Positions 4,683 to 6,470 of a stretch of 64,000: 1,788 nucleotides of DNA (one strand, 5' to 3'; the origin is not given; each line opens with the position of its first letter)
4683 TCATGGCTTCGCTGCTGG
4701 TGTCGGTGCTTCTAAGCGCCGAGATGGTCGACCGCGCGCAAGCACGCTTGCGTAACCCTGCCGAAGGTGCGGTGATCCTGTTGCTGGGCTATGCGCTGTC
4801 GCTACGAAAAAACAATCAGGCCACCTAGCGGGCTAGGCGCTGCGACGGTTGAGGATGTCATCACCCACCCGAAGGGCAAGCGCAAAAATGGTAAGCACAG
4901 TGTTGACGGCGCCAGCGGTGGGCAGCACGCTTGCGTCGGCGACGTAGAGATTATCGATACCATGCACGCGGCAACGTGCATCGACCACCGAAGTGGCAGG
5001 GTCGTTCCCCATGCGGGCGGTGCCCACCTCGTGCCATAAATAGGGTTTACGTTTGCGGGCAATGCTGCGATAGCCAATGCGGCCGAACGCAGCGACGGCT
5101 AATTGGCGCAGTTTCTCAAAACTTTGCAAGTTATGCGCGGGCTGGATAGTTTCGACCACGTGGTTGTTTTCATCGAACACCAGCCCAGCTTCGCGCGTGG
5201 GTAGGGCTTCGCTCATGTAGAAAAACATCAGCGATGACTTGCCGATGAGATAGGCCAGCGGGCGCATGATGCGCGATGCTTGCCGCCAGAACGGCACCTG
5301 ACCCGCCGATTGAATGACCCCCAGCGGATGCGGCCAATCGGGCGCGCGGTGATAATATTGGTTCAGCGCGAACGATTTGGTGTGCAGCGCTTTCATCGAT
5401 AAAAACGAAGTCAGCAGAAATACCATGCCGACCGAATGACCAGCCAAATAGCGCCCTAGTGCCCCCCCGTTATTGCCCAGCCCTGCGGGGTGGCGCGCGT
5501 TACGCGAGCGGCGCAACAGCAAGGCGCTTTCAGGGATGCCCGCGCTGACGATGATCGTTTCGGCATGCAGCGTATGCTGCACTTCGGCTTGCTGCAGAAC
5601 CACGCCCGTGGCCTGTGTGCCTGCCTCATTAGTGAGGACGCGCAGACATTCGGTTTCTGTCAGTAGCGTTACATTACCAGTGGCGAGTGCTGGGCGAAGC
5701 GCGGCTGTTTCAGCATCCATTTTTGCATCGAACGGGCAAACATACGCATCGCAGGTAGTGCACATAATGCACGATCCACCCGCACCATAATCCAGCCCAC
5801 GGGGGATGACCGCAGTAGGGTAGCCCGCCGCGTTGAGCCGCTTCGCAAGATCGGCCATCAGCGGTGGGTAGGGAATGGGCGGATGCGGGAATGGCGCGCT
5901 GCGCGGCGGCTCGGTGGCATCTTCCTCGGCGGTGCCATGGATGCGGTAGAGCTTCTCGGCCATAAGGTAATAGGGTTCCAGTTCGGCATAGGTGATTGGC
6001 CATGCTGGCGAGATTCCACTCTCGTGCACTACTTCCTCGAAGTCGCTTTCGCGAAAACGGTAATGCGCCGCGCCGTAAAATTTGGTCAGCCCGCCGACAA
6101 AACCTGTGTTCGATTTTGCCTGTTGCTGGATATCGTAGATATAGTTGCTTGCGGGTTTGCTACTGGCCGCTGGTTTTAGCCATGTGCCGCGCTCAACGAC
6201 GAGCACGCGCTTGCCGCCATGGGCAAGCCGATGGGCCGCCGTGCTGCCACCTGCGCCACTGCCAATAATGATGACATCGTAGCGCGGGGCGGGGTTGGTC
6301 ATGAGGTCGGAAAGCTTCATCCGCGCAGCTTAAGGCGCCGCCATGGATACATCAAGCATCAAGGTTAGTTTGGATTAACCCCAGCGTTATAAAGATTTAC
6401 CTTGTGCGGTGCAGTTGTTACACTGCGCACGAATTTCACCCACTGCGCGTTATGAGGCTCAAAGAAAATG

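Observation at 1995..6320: Candidate polyprenyl-phospho-pentose donor pathway with a fused phosphatase, a GT-C transferase and a GMC flavoprotein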

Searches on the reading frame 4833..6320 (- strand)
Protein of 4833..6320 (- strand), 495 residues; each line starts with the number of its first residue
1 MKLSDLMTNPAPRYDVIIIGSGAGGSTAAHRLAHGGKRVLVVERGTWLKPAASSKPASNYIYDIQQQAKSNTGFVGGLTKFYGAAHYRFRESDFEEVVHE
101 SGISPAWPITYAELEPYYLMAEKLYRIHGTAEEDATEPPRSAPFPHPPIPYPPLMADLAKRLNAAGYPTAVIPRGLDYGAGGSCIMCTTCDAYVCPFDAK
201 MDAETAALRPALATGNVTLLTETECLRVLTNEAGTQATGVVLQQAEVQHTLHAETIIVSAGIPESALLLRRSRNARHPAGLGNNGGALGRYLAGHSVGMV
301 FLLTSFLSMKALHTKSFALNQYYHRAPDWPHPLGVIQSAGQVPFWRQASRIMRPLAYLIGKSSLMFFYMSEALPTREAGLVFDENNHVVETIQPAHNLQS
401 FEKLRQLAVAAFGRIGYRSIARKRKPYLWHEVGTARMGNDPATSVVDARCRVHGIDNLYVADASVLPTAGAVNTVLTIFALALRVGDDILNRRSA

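Call 3: search_protein_families(library=pfam, proteins=[window:4833-6320:-], max_evalue=0.01)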
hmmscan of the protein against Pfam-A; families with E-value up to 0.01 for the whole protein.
window:4833-6320:- (495 aa): 11 families
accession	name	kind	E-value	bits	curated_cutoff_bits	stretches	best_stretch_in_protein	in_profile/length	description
PF05199.19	GMC_oxred_C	-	3.7e-24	86.3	24.6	1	424-482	82-139/139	GMC oxidoreductase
PF00732.25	GMC_oxred_N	-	5.3e-13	49.7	23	1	147-284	79-212/218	GMC oxidoreductase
PF00890.30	FAD_binding_2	-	1.2e-08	35.1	20.4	1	15-46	1-32/414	FAD binding domain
PF12831.13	FAD_oxidored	-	1.8e-08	34.5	27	1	15-48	1-34/416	FAD dependent oxidoreductase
PF07992.20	Pyr_redox_2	-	3.6e-07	30.3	26.1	1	14-48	1-36/291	Pyridine nucleotide-disulphide oxidoreductase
PF01266.30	DAO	-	1.2e-06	28.7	27.9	1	15-262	1-204/353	FAD dependent oxidoreductase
PF13450.12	NAD_binding_8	-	3.4e-06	27.7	21.9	1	18-48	1-31/68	NAD(P)-binding Rossmann-like domain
PF01494.25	FAD_binding_3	-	9e-05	22.3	22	1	14-48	2-36/349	FAD binding domain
PF03486.20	HI0933_like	-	0.00022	21.2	50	1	15-103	2-91/244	HI0933-like protein Rossmann domain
PF01946.23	Thi4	-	0.00056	19.7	26.2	0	14-44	18-49/235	Thi4 family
PF00070.33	Pyr_redox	-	0.0062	17.5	22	0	16-51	2-36/82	Pyridine nucleotide-disulphide oxidoreductase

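Call 4: search_protein_families(library=ncbifam, proteins=[window:4833-6320:-], max_evalue=0.01)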
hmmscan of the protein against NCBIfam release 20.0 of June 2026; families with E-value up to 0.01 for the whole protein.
window:4833-6320:- (495 aa): 66 families (the best 25 are shown)
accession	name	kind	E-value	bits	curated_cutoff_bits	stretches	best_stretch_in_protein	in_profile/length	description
NF002550.0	PRK02106.1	subfamily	3.7e-24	85.2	605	2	423-493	466-537/563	choline dehydrogenase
TIGR03970.1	mycofact_MftG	equivalog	1.5e-20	73.7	387.45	2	428-485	424-482/487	mycofactocin dehydrogenase MftG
TIGR01810.1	betA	equivalog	4.5e-18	65.2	732.1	2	428-493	464-530/532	choline dehydrogenase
NF058674.1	CholsOxChoxAB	equivalog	9.2e-17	60.7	850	2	426-484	469-527/535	cholesterol oxidase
TIGR02462.1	pyranose_ox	equivalog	3.9e-16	59.1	544.9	1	430-491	484-545/548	pyranose oxidase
TIGR04542.1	GMC_mycofac_2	equivalog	2.1e-14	53.4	400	3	430-488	371-424/425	mycofactocin system GMC family oxidoreductase MftG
NF038210.1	GMC_mycofac_3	equivalog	2e-09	36.8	300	1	430-491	358-414/418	mycofactocin system GMC family oxidoreductase MftG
TIGR02032.1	GG-red-SF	subfamily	1.1e-07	31.8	158.8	1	14-45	1-32/297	geranylgeranyl reductase family protein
NF009476.0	PRK12839.1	equivalog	2.9e-07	29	940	1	10-49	5-44/572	FAD-dependent oxidoreductase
NF008425.0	PRK11259.1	equivalog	5.7e-07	28.8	257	1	13-45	4-36/377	N-methyl-L-tryptophan oxidase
TIGR01350.1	lipoamide_DH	equivalog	6.5e-07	28.4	408.8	1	14-45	2-33/461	dihydrolipoyl dehydrogenase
NF009477.0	PRK12843.1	equivalog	1.3e-06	27.1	758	1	12-49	15-52/578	FAD-dependent oxidoreductase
NF005882.1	PRK07843.1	equivalog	1.8e-06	26.7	788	1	13-46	1-34/547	3-oxosteroid 1-dehydrogenase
NF003585.0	PRK05249.1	equivalog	2.6e-06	26.3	465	1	13-45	6-38/464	Si-specific NAD(P)(+) transhydrogenase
NF053717.1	VnlPnlRedVprA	equivalog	3.6e-06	26.1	600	1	13-46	6-39/481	vinyl phenol reductase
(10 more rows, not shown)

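Call 26: list_cluster_members(proteins=[P0121, P0001, window:4833-6320:-, window:1995-3449:+])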
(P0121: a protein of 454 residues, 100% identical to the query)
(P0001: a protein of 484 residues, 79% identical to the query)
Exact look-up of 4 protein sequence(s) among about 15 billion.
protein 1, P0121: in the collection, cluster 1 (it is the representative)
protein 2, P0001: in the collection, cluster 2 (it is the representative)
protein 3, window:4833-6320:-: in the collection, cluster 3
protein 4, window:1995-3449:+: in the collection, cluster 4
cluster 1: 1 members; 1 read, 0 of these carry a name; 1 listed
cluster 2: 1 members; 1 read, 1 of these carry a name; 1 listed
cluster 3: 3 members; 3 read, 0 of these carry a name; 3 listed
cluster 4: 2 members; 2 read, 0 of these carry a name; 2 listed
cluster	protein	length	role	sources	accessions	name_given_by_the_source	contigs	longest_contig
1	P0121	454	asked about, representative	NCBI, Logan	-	-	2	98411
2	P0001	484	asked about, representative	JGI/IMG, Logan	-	4-hydroxybenzoate polyprenyltransferase/phosphoserine phosphatase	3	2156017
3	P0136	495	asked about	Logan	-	-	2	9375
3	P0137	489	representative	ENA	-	-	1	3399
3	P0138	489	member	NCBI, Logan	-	-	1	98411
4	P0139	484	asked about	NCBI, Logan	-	-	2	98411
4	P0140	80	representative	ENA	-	-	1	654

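Call 45: search_solved_structures(query=window:4833-6320:-, max_evalue=0.001)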
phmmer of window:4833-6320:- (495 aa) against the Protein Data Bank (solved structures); distinct sequences matched with E-value up to 0.001: 86 (the best 60 are shown).
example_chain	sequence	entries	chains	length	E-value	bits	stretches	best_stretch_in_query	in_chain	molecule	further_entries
8hdd_A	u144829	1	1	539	3.6e-30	108.7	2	65-301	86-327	Glucose dehydrogenase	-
6a2u_B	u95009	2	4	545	4e-30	108.6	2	65-301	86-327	Glucose dehydrogenase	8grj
8xcm_A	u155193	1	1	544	3e-29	105.7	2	74-301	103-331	Fructose dehydrogenase large subunit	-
8k6k_A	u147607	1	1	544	4e-29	105.3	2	74-301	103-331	Fructose dehydrogenase (N1146A) large subunit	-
7w2j_A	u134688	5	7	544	4.4e-29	105.1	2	74-301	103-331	Fructose dehydrogenase large subunit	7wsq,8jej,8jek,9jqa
8k6j_A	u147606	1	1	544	1.6e-28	103.3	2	74-301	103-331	Fructose dehydrogenase (H1147A) large subunit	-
8xcn_A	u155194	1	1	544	5.9e-28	101.4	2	74-301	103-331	Fructose dehydrogenase large subunit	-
4udp_A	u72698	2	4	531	3.4e-14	56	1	427-491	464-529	GLUCOSE-METHANOL-CHOLINE OXIDOREDUCTASE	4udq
6f97_A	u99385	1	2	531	5.4e-14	55.4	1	428-491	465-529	5-(hydroxymethyl)furfural oxidase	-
9fl2_A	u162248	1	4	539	2.9e-13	52.9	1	429-491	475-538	pyranose oxidase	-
4udr_A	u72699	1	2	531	9e-13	51.3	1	427-491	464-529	GLUCOSE-METHANOL-CHOLINE OXIDOREDUCTASE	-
3t37_A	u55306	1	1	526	3.2e-12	49.5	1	429-476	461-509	Probable dehydrogenase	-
8rpg_A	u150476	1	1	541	1.4e-10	44.1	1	418-470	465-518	Alcohol oxidase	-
4ha6_A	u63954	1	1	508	1.4e-10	44.1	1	429-476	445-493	Pyridoxine 4-oxidase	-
1kdg_A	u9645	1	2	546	8.7e-10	41.5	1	11-46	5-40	cellobiose dehydrogenase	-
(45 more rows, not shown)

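Call 55: search_solved_structures(query=window:4833-6320:-, max_evalue=1e-29, show_alignments=1)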
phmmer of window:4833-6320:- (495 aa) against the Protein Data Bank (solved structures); distinct sequences matched with E-value up to 1e-29: 2.
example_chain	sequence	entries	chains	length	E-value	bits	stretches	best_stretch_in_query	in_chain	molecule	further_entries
8hdd_A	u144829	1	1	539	3.6e-30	108.7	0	65-301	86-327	Glucose dehydrogenase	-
6a2u_B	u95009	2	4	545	4e-30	108.6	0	65-301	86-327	Glucose dehydrogenase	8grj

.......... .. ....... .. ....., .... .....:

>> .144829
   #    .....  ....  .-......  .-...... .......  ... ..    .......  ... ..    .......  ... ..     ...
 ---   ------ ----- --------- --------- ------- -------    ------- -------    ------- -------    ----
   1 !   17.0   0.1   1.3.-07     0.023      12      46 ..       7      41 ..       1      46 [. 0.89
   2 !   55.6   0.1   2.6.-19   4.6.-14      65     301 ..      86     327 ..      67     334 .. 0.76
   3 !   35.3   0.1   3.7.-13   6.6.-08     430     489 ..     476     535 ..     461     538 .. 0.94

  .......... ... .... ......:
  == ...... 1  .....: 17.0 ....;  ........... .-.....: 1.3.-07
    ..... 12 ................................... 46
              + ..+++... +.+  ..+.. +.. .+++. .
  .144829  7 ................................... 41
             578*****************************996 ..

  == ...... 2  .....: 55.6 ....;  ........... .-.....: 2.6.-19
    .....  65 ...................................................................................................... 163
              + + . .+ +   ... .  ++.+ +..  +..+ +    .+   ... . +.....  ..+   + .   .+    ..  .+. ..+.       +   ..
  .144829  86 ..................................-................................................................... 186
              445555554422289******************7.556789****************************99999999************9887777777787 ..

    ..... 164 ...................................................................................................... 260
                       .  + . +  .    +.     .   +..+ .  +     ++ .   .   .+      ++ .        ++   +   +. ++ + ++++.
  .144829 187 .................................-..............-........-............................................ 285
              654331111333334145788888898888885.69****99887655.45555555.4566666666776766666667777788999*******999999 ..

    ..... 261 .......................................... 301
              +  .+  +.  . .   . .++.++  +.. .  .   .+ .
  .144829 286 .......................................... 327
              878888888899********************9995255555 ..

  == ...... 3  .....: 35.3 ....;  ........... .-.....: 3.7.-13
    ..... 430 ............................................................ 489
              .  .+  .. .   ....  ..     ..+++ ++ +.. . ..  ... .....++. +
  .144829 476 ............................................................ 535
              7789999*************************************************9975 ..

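Call 58: find_homologous_proteins(query=window:4833-6320:-, max_evalue=1e-20)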
Query window:4833-6320:- (495 aa): 7760 proteins with E <= 1e-20 among 8000 candidates; the best 120 are listed.
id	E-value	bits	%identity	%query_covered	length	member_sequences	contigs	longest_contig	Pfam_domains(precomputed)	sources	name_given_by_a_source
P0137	0.0e+0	1116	100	99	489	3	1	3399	PF01266.31,PF13450.13,PF00890.31,PF07992.21,PF05199.20,PF00732.26,PF12831.14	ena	-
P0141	1.3e-238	811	72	100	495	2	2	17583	PF00890.31,PF07992.21,PF05199.20,PF00732.26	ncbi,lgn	-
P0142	2.8e-205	701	66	96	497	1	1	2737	PF01266.31,PF13450.13,PF00890.31,PF05199.20,PF00732.26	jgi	jgi:choline dehydrogenase-like flavoprotein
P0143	5.3e-197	674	61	97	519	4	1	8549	PF01266.31,PF00890.31,PF05199.20,PF00732.26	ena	-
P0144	8.5e-195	667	60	97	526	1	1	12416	PF01266.31,PF13450.13,PF00890.31,PF07992.21,PF05199.20,PF00732.26,PF01494.26,PF12831.14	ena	-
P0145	3.4e-194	665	61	97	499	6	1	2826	PF01266.31,PF13450.13,PF00890.31,PF07992.21,PF05199.20,PF00732.26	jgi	jgi:choline dehydrogenase-like flavoprotein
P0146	4.5e-194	664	61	97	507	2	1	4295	PF01266.31,PF13450.13,PF00890.31,PF05199.20,PF00732.26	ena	-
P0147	8.6e-193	660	60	97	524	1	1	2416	PF01266.31,PF13450.13,PF00890.31,PF07992.21,PF03486.21,PF05199.20,PF00732.26,PF01494.26,PF12831.14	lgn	-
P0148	9.5e-192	656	60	97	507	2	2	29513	PF01266.31,PF13450.13,PF00890.31,PF05199.20,PF00732.26,PF01494.26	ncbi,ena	-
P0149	4.9e-191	654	60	96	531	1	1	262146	PF01266.31,PF00890.31,PF07992.21,PF05199.20,PF00732.26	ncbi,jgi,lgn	ncbi:MAG TPA: GMC family oxidoreductase [Stellaceae bacterium]|jgi:choline dehydrogenase-like flavop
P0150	4.9e-189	648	58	97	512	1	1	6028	PF01266.31,PF00890.31,PF07992.21,PF05199.20,PF00732.26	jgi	jgi:choline dehydrogenase-like flavoprotein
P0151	1.0e-188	647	60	97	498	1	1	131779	PF01266.31,PF13450.13,PF00890.31,PF07992.21,PF05199.20,PF00732.26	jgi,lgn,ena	-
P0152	2.2e-188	645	60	96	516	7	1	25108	PF00890.31,PF05199.20,PF00732.26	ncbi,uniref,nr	ncbi:GMC oxidoreductase [Roseicella sp. DB1501]|uniref:GMC oxidoreductase n=1 Tax=Roseicella sp. DB1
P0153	3.7e-188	645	58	99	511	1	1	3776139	PF01266.31,PF00890.31,PF05199.20,PF00732.26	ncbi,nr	ncbi:MAG: GMC family oxidoreductase [Rhizobiaceae bacterium]|nr:GMC family oxidoreductase [Rhizobiac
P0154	4.5e-188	644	60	97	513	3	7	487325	PF01266.31,PF13450.13,PF00890.31,PF03486.21,PF05199.20,PF00732.26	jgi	jgi:choline dehydrogenase-like flavoprotein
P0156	1.2e-187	643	59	97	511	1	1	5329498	PF00890.31,PF05199.20,PF00732.26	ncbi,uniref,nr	ncbi:GMC family oxidoreductase [Roseomonas sp. OT10]|uniref:GMC oxidoreductase n=1 Tax=Roseomonas cu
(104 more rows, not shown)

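Call 59: find_encoding_contigs(protein=P0141, flank=8000, max_places=2)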
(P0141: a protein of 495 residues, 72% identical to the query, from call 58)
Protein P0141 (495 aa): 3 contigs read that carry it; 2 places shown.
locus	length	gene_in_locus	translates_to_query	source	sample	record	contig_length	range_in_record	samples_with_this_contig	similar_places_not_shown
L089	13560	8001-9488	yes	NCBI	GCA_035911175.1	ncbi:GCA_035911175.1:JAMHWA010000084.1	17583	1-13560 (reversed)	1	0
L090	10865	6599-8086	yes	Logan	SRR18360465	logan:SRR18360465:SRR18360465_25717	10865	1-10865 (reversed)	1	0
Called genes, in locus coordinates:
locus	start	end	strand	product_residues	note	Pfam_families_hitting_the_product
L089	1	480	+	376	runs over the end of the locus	PF00528:BPD_transp_1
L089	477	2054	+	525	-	PF02463:SMC_N (weak), PF13555:AAA_29 (faint), PF20703:nSTAND1 (faint), PF20720:nSTAND3 (faint), PF00005:ABC_tran, PF07728:AAA_5 (faint), PF00005:ABC_tran, PF02463:SMC_N (weak), +4 more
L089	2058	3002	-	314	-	PF02195:ParB_N, PF17762:HTH_ParB, PF23552:ParB_C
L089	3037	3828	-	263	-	PF00142:Fer4_NifH, PF01656:CbiA, PF02374:ArsA_ATPase, PF06564:CBP_BcsQ, PF09140:MipZ, PF10609:ParA, PF13614:AAA_31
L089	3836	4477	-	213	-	PF02527:GidB, PF13847:Methyltransf_31 (weak)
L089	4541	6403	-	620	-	PF01134:GIDA, PF07992:Pyr_redox_2 (weak), PF12831:FAD_oxidored, PF21680:GIDA_C_1st, PF13932:SAM_GIDA_C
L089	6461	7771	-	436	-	PF10396:TrmE_N, PF12631:MnmE_helical, PF00350:Dynamin_N (weak), PF01926:MMR_HSR1, PF02421:FeoB_N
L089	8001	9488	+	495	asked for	PF00890:FAD_binding_2 (faint), PF07992:Pyr_redox_2 (faint), PF00732:GMC_oxred_N, PF05199:GMC_oxred_C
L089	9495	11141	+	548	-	PF01136:Peptidase_U32, PF16325:Peptidase_U32_C (faint)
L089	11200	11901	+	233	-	PF14279:HNH_5 (weak)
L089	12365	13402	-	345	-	-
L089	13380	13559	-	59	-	?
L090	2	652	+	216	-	?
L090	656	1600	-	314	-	PF02195:ParB_N, PF17762:HTH_ParB, PF23552:ParB_C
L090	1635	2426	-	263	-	PF00142:Fer4_NifH, PF01656:CbiA, PF02374:ArsA_ATPase, PF06564:CBP_BcsQ, PF09140:MipZ, PF10609:ParA, PF13614:AAA_31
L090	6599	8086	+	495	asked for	PF00890:FAD_binding_2 (faint), PF07992:Pyr_redox_2 (faint), PF00732:GMC_oxred_N, PF05199:GMC_oxred_C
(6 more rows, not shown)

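Call 60: find_encoding_contigs(protein=P0156, flank=7000, max_places=1)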
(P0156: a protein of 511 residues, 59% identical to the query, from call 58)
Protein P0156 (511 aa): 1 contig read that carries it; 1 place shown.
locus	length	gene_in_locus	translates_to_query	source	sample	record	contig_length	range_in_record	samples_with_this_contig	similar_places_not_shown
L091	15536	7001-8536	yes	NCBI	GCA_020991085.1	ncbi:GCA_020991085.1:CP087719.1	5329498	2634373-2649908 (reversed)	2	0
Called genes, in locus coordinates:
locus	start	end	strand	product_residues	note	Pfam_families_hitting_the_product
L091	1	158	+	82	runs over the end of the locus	-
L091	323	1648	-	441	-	PF09587:PGA_cap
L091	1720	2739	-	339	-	PF03401:TctC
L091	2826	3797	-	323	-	PF03401:TctC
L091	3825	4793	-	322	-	PF03401:TctC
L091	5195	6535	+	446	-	PF00296:Bac_luciferase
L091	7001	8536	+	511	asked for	PF00890:FAD_binding_2 (faint), PF00732:GMC_oxred_N, PF05199:GMC_oxred_C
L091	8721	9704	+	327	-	PF04230:PS_pyruv_trans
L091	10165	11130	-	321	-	PF01553:Acyltransferase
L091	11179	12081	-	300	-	PF00753:Lactamase_B, PF17778:WHD_BLACT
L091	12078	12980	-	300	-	PF00892:EamA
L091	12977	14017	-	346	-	PF00892:EamA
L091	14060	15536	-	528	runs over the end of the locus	-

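Call 61: find_encoding_contigs(protein=P0149, flank=7000, max_places=1)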
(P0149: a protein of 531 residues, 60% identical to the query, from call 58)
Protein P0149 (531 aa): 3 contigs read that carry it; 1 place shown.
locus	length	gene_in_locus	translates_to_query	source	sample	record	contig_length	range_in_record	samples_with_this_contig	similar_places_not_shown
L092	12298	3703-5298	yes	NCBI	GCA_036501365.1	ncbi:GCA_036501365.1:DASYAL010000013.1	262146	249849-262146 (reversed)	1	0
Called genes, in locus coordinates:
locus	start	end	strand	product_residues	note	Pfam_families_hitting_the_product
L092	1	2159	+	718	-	PF00722:Glyco_hydro_16, PF03935:SKN1_KRE6_Sbg1 (weak), PF00353:HemolysinCabind (weak)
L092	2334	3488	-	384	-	PF01757:Acyl_transf_3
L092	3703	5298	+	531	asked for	PF00890:FAD_binding_2 (faint), PF01266:DAO (weak), PF07992:Pyr_redox_2 (faint), PF00732:GMC_oxred_N, PF05199:GMC_oxred_C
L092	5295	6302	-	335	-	PF00535:Glycos_transf_2, PF10111:Glyco_tranf_2_2 (faint), PF13641:Glyco_tranf_2_3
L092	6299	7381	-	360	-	PF00535:Glycos_transf_2, PF13632:Glyco_trans_2_3 (weak)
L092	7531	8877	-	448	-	PF25919:BSH_CusB (faint), PF25973:BSH_CzcB (faint), PF25917:BSH_RND (weak), PF25994:HH_AprE, PF26002:Beta-barrel_AprE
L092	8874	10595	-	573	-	PF00664:ABC_membrane, PF00005:ABC_tran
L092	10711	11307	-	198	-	PF02397:Bac_transf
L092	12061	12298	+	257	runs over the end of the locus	PF02563:Poly_export, PF22461:SLBB_2 (weak), PF10531:SLBB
